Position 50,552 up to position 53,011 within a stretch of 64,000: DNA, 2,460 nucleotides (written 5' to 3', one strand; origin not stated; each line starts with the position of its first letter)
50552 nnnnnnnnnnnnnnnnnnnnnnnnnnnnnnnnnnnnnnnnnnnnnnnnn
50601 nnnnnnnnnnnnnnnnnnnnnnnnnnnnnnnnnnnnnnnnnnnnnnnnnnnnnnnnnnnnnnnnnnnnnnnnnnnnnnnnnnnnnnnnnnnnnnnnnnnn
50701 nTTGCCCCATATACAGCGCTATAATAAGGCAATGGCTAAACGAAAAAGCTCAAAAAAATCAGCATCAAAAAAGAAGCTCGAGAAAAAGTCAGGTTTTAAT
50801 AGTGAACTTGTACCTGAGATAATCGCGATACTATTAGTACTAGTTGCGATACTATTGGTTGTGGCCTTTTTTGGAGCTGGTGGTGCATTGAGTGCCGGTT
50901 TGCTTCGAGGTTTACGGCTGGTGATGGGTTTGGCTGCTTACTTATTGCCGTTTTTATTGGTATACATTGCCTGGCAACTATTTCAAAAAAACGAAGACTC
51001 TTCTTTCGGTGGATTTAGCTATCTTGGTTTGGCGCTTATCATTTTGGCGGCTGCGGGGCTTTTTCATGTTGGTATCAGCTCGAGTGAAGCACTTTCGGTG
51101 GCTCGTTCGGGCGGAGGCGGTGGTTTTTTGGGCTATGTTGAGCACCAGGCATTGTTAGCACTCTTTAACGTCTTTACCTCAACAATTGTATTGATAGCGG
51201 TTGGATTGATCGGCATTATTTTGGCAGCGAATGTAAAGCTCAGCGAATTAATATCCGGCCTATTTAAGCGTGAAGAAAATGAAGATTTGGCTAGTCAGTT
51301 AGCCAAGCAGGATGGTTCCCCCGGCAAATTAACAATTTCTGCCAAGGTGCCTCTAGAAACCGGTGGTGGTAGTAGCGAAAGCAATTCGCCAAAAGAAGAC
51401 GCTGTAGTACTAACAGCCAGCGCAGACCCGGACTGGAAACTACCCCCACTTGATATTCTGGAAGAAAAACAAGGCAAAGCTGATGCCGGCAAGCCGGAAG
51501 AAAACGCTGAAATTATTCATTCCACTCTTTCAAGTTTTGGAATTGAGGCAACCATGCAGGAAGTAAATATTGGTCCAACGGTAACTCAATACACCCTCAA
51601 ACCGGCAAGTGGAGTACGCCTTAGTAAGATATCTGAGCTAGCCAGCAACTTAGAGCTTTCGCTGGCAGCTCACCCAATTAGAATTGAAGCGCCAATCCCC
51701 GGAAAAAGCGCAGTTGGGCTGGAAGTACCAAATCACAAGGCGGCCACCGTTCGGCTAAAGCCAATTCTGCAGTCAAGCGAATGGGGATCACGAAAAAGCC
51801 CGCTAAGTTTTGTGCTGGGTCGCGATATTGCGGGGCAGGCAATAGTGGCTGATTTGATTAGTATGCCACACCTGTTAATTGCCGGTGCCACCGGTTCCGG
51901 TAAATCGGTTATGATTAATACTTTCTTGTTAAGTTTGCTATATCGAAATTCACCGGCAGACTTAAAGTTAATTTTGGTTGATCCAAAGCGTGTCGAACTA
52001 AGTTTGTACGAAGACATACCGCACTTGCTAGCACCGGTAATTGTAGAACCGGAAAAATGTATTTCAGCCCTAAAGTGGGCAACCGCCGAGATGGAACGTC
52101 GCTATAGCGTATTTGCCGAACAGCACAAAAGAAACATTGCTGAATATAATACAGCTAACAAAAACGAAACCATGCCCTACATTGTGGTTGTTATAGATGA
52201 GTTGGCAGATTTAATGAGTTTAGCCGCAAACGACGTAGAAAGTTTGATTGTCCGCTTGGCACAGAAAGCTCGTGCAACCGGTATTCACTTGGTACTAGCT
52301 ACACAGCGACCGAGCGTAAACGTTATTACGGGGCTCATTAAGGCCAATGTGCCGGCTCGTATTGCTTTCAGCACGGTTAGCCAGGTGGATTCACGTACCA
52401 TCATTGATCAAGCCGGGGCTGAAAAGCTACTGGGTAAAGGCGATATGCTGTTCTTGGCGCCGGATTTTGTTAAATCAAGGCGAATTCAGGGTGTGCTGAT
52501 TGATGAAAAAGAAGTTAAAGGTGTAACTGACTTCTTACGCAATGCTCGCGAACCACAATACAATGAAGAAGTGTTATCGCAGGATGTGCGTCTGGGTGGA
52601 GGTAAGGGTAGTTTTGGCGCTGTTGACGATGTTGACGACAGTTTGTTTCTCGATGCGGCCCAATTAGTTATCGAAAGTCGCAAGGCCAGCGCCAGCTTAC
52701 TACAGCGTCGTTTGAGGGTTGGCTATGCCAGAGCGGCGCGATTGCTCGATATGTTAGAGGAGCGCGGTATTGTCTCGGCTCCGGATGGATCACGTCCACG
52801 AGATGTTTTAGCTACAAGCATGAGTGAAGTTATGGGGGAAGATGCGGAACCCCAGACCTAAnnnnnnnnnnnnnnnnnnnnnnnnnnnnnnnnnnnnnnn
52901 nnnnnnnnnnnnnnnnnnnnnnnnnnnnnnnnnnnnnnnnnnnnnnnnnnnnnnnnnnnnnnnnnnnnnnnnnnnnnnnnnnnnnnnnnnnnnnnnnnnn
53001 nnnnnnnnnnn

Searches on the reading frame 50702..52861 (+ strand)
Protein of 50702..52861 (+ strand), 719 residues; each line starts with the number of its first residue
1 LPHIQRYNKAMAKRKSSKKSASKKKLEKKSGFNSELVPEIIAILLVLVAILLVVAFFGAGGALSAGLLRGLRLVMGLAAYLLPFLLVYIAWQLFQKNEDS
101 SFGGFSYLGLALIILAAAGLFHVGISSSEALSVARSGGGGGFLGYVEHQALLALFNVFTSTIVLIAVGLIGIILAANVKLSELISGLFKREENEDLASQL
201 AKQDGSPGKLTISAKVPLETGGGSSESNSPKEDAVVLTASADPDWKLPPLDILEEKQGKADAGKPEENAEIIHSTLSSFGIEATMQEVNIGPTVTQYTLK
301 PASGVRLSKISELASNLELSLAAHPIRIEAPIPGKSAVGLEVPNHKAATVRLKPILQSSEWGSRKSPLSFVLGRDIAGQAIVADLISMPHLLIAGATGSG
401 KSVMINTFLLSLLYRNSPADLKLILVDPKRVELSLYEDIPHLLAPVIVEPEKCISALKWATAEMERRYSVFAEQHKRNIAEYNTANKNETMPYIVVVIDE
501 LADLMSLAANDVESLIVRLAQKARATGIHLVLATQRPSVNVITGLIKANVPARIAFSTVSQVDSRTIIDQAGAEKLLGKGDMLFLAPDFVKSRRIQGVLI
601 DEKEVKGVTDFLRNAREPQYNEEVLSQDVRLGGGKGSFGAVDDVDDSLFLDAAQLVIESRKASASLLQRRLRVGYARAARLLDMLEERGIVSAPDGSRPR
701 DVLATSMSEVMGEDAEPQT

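Call 82: search_protein_families(library=pfam, proteins=[window:50702-52861:+], max_evalue=0.00001)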
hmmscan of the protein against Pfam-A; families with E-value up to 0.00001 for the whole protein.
window:50702-52861:+ (719 aa): 5 families
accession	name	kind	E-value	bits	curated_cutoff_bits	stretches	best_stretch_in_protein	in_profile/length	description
PF01580.24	FtsK_SpoIIIE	-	1.7e-61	207.9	24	1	352-539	2-221/221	FtsK/SpoIIIE family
PF17854.6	FtsK_alpha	-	4.9e-29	100.9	22.9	1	247-344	1-101/101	FtsK alpha domain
PF09397.16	FtsK_gamma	-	2.1e-26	91.8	30.6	1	645-704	3-62/63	Ftsk gamma domain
PF13491.11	FtsK_4TM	-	9e-12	45.4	23.1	1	60-185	47-168/171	4TM region of DNA translocase FtsK/SpoIIIE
PF20703.3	nSTAND1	-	3e-06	27.5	27.1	1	372-534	17-159/379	Novel STAND NTPase 1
